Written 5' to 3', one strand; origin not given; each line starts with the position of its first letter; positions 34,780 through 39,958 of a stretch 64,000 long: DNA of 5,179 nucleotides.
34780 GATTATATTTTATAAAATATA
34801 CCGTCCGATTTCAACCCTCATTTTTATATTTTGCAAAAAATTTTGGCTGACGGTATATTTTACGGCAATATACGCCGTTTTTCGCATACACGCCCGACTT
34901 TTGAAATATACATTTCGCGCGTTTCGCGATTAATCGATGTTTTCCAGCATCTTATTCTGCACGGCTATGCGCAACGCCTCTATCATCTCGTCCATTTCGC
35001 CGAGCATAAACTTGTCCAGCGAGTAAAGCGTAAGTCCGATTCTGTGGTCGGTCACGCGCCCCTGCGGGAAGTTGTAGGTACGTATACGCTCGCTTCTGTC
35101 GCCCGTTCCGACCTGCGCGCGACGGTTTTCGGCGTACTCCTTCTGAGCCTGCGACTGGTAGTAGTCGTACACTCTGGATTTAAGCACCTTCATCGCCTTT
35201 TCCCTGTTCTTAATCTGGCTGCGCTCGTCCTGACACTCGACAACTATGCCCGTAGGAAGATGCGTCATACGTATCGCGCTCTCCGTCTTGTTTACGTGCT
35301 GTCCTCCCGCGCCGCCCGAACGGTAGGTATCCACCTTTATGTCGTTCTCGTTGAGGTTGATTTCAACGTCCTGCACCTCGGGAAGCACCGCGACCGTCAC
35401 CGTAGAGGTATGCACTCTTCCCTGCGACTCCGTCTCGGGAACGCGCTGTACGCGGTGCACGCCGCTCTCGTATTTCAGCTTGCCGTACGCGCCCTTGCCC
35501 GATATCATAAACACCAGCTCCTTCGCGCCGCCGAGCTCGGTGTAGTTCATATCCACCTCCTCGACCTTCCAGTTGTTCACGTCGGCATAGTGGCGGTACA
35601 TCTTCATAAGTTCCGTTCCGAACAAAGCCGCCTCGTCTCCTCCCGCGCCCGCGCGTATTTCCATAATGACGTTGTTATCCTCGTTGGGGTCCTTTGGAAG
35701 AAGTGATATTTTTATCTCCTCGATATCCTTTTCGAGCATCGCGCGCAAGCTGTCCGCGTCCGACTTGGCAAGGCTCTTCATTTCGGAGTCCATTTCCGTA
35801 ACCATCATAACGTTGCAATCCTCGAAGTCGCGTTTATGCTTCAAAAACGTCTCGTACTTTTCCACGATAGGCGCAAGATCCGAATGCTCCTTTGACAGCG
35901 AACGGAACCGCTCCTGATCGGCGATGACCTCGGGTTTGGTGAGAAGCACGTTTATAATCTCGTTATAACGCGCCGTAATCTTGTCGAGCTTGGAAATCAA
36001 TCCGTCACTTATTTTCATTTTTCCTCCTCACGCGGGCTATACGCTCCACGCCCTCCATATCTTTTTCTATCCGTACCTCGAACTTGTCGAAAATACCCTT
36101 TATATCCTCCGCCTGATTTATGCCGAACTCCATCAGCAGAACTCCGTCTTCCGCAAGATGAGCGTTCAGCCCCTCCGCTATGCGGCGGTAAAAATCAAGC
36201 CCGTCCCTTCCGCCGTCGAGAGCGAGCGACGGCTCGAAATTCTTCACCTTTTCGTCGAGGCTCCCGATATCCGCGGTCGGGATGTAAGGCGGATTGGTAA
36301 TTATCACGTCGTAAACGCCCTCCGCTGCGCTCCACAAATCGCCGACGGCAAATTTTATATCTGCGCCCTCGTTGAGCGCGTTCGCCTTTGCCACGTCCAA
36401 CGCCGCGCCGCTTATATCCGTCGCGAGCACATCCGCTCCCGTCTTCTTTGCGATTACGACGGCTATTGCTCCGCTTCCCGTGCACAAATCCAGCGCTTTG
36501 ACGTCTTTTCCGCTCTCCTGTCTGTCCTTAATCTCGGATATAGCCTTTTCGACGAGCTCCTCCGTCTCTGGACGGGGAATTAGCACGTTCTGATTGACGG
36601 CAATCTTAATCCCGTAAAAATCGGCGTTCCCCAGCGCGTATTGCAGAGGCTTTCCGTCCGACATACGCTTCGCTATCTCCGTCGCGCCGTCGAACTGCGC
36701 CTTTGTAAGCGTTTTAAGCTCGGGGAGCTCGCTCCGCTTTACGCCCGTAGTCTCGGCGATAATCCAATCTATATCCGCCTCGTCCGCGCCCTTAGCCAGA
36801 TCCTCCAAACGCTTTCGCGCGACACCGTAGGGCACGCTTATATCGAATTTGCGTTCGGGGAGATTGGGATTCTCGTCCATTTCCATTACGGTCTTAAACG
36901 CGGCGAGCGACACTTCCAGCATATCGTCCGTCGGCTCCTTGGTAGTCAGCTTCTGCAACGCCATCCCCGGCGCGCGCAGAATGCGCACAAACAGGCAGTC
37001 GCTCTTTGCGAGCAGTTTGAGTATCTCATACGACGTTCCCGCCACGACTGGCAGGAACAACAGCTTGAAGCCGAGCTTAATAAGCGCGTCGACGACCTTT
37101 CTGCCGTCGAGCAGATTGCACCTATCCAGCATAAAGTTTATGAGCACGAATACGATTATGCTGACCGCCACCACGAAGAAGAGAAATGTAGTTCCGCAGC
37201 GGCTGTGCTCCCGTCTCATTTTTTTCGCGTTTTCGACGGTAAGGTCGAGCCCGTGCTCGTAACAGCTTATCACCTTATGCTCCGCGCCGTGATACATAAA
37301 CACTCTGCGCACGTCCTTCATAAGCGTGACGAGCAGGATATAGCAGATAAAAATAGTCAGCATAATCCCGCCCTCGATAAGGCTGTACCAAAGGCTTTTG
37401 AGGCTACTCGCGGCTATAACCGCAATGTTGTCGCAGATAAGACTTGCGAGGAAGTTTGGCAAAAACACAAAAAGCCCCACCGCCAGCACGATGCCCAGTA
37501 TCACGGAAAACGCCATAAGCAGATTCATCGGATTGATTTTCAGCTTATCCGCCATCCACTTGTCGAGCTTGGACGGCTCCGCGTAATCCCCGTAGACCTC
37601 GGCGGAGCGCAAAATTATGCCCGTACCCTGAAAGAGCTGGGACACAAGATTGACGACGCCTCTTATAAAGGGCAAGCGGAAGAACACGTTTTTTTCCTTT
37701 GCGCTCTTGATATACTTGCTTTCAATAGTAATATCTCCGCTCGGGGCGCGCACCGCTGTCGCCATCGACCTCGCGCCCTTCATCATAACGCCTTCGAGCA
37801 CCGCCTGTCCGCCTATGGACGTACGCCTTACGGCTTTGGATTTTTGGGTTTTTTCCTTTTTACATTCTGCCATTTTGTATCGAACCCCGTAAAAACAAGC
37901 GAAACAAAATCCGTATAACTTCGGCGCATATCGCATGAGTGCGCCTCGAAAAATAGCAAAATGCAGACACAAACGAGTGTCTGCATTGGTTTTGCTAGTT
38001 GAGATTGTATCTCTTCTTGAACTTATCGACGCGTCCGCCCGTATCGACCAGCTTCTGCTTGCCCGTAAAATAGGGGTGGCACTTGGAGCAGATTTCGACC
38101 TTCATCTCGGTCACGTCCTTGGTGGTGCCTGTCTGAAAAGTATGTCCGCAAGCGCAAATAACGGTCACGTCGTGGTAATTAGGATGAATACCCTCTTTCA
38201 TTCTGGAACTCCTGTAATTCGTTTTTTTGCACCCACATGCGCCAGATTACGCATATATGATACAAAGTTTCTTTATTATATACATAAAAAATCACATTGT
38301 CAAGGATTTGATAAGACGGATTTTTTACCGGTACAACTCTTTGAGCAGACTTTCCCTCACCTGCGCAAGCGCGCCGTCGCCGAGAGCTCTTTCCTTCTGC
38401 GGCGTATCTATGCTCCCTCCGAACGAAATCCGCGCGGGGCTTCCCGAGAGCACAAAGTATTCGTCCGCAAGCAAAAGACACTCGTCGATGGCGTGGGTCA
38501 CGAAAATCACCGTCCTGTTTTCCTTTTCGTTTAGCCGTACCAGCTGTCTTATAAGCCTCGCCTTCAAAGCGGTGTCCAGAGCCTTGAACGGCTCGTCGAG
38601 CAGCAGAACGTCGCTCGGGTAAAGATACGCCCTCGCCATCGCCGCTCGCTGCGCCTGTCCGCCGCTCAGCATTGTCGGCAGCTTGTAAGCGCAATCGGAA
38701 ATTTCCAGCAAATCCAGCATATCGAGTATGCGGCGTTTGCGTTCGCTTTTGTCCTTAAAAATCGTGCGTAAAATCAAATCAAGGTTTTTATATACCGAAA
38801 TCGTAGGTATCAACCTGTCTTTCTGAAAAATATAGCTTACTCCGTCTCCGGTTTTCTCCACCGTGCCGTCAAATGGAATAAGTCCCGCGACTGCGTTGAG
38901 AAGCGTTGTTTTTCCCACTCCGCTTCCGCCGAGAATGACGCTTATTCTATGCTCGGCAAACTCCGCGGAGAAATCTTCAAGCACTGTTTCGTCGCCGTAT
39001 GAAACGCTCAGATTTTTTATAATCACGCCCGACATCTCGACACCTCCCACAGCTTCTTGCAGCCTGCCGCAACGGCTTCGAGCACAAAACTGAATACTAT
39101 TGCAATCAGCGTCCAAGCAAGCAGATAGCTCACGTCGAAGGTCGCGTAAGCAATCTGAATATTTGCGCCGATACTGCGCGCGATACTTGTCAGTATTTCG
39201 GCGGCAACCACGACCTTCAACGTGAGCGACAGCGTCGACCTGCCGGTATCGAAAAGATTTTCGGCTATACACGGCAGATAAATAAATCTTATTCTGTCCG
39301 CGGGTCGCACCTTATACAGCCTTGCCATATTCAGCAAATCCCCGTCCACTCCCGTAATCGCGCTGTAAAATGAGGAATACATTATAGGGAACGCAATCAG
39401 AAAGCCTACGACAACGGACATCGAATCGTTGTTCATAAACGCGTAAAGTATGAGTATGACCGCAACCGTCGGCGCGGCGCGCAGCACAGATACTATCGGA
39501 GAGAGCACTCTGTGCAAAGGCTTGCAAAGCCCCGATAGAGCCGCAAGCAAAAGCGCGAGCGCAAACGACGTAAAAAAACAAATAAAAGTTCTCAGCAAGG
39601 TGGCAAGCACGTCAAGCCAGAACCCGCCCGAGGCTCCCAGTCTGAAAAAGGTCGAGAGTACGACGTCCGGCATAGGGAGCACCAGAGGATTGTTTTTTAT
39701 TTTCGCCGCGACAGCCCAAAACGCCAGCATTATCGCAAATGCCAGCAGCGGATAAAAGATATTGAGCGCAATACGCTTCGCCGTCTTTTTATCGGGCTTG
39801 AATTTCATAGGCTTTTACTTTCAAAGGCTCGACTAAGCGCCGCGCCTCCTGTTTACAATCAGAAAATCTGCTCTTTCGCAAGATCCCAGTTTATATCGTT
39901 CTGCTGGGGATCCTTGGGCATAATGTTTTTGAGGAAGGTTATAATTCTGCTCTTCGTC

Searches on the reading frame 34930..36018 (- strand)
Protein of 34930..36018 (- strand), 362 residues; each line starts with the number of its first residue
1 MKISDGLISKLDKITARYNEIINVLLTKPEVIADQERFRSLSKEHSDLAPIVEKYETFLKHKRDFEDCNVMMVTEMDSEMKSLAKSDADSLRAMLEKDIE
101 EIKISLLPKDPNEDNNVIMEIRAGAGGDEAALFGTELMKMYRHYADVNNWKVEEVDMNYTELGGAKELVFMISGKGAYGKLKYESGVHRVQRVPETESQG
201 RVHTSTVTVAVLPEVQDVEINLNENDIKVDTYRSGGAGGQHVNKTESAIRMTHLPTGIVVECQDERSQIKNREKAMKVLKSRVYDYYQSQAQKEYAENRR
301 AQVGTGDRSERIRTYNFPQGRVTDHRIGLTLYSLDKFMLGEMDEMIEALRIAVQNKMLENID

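Call 7: search_protein_families(library=pfam, proteins=[window:34930-36018:-])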
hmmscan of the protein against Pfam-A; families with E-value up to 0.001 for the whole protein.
window:34930-36018:- (362 aa): 2 families
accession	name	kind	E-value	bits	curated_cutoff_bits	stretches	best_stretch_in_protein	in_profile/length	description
PF03462.23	PCRF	-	2e-69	233.8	24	1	17-209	4-194/194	PCRF domain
PF00472.26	RF-1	-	2e-45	153.9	35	1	217-326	2-116/116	RF-1 domain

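Call 8: search_protein_families(library=ncbifam, proteins=[window:34930-36018:-])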
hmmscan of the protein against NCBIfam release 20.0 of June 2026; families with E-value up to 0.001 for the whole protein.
window:34930-36018:- (362 aa): 5 families
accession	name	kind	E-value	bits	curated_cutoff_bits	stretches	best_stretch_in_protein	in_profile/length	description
NF001859.2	PRK00591.1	equivalog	4.3e-154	512.8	400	1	11-357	1-346/347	peptide chain release factor 1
TIGR00019.1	prfA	equivalog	1.5e-152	507.7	423.25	1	4-360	3-357/361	peptide chain release factor 1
TIGR00020.2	prfB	exception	3.8e-88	295.9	370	1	11-348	17-350/353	peptide chain release factor 2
TIGR03072.1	release_prfH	equivalog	3.4e-27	95.3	166.65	1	118-302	2-183/200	peptide chain release factor H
NF006718.0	PRK09256.1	equivalog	4.5e-12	45.9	100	1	219-251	9-41/140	alternative ribosome rescue aminoacyl-tRNA hydrolase ArfB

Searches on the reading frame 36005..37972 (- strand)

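Call 7: search_protein_families(library=pfam, proteins=[window:36005-37972:-])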
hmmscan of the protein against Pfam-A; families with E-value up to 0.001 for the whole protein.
window:36005-37972:- (655 aa): 7 families
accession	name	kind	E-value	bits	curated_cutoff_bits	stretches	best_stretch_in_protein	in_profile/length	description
PF07136.16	DUF1385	-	4.1e-78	262.2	22.1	1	100-364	1-226/227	Protein of unknown function (DUF1385)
PF05175.20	MTS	-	8e-12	45.6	23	1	489-563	31-108/170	Methyltransferase small domain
PF13649.12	Methyltransf_25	-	1e-08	36.2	27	1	494-559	2-70/97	Methyltransferase domain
PF06325.19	PrmA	-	9.9e-07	29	22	1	485-560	159-233/296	Ribosomal protein L11 methyltransferase (PrmA)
PF13847.12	Methyltransf_31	-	1.4e-06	28.5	27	1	489-561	3-82/145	Methyltransferase domain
PF17827.6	PrmC_N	-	2.4e-05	25.2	23.4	1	385-448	6-71/71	PrmC N-terminal domain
PF08241.18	Methyltransf_11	-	0.0002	22.4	21.2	1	494-559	1-66/95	Methyltransferase domain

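Call 8: search_protein_families(library=ncbifam, proteins=[window:36005-37972:-])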
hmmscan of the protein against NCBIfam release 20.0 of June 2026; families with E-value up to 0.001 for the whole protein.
window:36005-37972:- (655 aa): 22 families
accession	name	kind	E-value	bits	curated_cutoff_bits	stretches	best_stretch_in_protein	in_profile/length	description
TIGR03534.1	RF_mod_PrmC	equivalog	1.7e-73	247.2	199.1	1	400-646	1-252/253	peptide chain release factor N(5)-glutamine methyltransferase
TIGR00536.1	hemK_fam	subfamily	7.1e-56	189.4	115.5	1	422-649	50-281/286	HemK family protein methyltransferase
TIGR03704.1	PrmC_rel_meth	equivalog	1.4e-42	145.9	248.8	1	431-633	31-233/251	putative protein N(5)-glutamine methyltransferase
TIGR03533.1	L3_gln_methyl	equivalog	1.5e-41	142.7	229.7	1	430-621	65-256/284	50S ribosomal protein L3 N(5)-glutamine methyltransferase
NF002421.0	PRK01544.1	equivalog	1.7e-28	99.6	567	1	421-648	50-304/524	bifunctional peptide chain release factor N(5)-glutamine methyltransferase PrmC/tRNA (guanosine(46)-N7)-methyltransferase TrmB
NF011529.0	PRK14968.1-3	equivalog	4e-27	94.9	162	1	452-629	5-170/198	putative methyltransferase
TIGR00537.1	hemK_rel_arch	hypoth_equivalog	1.2e-19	70.7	87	1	488-620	20-145/179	HemK2/MTQ2 family protein methyltransferase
NF011530.0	PRK14968.1-4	equivalog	1.6e-18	66.8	243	1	455-630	11-172/202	putative methyltransferase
NF011527.0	PRK14968.1-1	equivalog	5.6e-14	52.3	242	1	462-614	13-149/192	putative methyltransferase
TIGR02021.1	BchM-ChlM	equivalog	2.1e-08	33.9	158.9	1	471-558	38-123/218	magnesium protoporphyrin IX methyltransferase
NF001790.0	PRK00517.3-3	equivalog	3e-08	33.4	269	1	477-560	112-198/262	50S ribosomal protein L11 methyltransferase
NF007023.0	PRK09489.1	equivalog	7.1e-08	32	295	1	492-563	199-271/342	16S rRNA (guanine(1207)-N(2))-methyltransferase RsmC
NF011528.0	PRK14968.1-2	equivalog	7.2e-08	32.2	171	1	451-604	8-150/205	putative methyltransferase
NF001784.0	PRK00517.2-1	equivalog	5.2e-07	29.4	244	1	486-537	148-199/290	50S ribosomal protein L11 methyltransferase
TIGR01934.1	MenG_MenH_UbiE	subfamily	1.7e-06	27.5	158.35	1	487-545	37-96/223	ubiquinone/menaquinone biosynthesis methyltransferase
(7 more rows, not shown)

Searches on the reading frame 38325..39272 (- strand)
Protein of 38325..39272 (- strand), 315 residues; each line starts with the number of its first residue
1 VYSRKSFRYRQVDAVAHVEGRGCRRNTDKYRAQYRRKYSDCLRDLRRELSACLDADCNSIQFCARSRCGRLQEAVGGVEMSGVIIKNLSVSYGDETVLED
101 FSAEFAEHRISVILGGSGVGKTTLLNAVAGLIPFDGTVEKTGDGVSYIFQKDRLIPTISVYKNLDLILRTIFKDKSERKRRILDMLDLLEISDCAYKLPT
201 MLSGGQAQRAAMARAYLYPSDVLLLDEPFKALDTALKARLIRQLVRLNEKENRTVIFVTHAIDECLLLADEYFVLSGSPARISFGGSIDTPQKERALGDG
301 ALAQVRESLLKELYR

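Call 7: search_protein_families(library=pfam, proteins=[window:38325-39272:-])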
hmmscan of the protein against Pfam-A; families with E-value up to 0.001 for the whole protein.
window:38325-39272:- (315 aa): 4 families
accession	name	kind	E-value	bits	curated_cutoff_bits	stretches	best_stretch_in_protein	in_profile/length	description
PF00005.33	ABC_tran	-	2e-23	83.9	25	1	98-229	1-136/137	ABC transporter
PF13304.12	AAA_21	-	6.9e-09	36.6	27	1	215-260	254-298/304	AAA domain, putative AbiEii toxin, Type IV TA system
PF03193.22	RsgA_GTPase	-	2.8e-05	24.5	30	1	87-130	86-128/174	RsgA GTPase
PF13476.12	AAA_23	-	0.00074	20.6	27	0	90-130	8-41/201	AAA domain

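Call 8: search_protein_families(library=ncbifam, proteins=[window:38325-39272:-])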
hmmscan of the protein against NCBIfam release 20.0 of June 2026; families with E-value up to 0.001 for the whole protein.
window:38325-39272:- (315 aa): 188 families (the best 25 are shown)
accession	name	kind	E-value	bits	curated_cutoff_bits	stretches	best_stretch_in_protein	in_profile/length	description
TIGR03258.1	PhnT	equivalog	1.7e-39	135.9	499.15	1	80-275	6-213/359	2-aminoethylphosphonate ABC transport system ATP-binding subunit PhnT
TIGR03265.1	PhnT2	equivalog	4.7e-38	131.3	457.7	1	83-276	5-209/353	putative 2-aminoethylphosphonate ABC transporter ATP-binding protein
NF040840.2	tungstate_WtpC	equivalog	1.3e-36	126.6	440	1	85-275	4-204/347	tungstate ABC transporter ATP-binding protein WtpC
NF008421.0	PRK11248.1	equivalog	8.4e-36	123.8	357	1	85-283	4-210/255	taurine ABC transporter ATP-binding subunit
TIGR00968.1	3a0106s01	subfamily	2.5e-34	118.8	342.75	1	84-276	2-205/237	sulfate ABC transporter ATP-binding protein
NF008653.0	PRK11650.1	subfamily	1.7e-33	116.1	432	1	80-277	1-210/357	sn-glycerol-3-phosphate ABC transporter ATP-binding protein UgpC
TIGR01184.1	ntrCD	subfamily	1.8e-33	116.1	291.8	1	109-281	12-194/230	nitrate ABC transporter ATP-binding protein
NF006987.0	PRK09452.1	equivalog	1.8e-33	115.7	482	1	83-276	18-222/378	spermidine/putrescine ABC transporter ATP-binding protein PotA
TIGR03608.1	L_ocin_972_ABC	subfamily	3.1e-33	115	254.85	2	143-261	76-193/206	putative bacteriocin export ABC transporter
NF043075.1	MMSYN1_0197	equivalog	6.2e-33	114.2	550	1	85-276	5-207/341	spermidine/putrescine ABC transporter ATP-binding protein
TIGR01187.1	potA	subfamily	1.7e-32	112.8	355.6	1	113-276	1-175/325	polyamine ABC transporter ATP-binding protein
TIGR01277.1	thiQ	equivalog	4.2e-32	111.5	245.05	1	89-276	5-203/213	thiamine ABC transporter ATP-binding protein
TIGR03415.1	ABC_choXWV_ATP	equivalog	6.2e-32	111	483.75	1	145-271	108-234/382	choline ABC transporter ATP-binding protein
NF008233.0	PRK11000.1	equivalog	2.7e-31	108.7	568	1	80-277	1-209/369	maltose/maltodextrin ABC transporter ATP-binding protein MalK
NF040933.2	ABC_arch_GlcV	equivalog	2.8e-31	108.7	450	1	96-276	20-216/357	glucose ABC transporter ATP-binding protein GlcV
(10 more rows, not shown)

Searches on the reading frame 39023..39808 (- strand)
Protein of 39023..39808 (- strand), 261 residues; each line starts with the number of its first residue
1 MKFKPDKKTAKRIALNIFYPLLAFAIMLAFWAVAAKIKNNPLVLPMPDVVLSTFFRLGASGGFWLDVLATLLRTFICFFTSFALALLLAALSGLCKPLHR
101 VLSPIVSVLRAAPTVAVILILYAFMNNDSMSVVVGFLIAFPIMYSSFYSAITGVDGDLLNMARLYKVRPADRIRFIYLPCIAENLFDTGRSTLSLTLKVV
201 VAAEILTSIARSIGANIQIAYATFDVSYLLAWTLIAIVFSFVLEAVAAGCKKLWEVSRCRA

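Call 7: search_protein_families(library=pfam, proteins=[window:39023-39808:-])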
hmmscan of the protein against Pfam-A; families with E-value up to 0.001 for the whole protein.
window:39023-39808:- (261 aa): 1 family
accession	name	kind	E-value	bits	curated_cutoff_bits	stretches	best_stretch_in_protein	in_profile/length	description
PF00528.27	BPD_transp_1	-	1e-10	42.1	26.4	1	86-246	6-174/184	Binding-protein-dependent transport system inner membrane component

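Call 8: search_protein_families(library=ncbifam, proteins=[window:39023-39808:-])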
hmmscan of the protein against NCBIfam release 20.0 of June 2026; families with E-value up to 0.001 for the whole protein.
window:39023-39808:- (261 aa): 4 families
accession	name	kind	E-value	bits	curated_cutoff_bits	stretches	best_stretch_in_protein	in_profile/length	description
NF008470.0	PRK11365.1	equivalog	5.6e-17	62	347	1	20-250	14-241/263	aliphatic sulfonate ABC transporter permease SsuC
NF040733.1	ABC_perm_U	equivalog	1.3e-14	54.3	295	1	16-247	7-238/251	ABC transporter permease subunit SaoP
TIGR01183.1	ntrB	equivalog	2.8e-13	50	209.05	1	53-238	4-191/202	nitrate ABC transporter permease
NF007545.0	PRK10160.1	equivalog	1.9e-10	40.6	342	1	18-245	25-258/275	taurine ABC transporter permease TauC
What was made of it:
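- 39023..39808 (-): ABC permease of the NitT/TauT type. Calls 7, 8.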
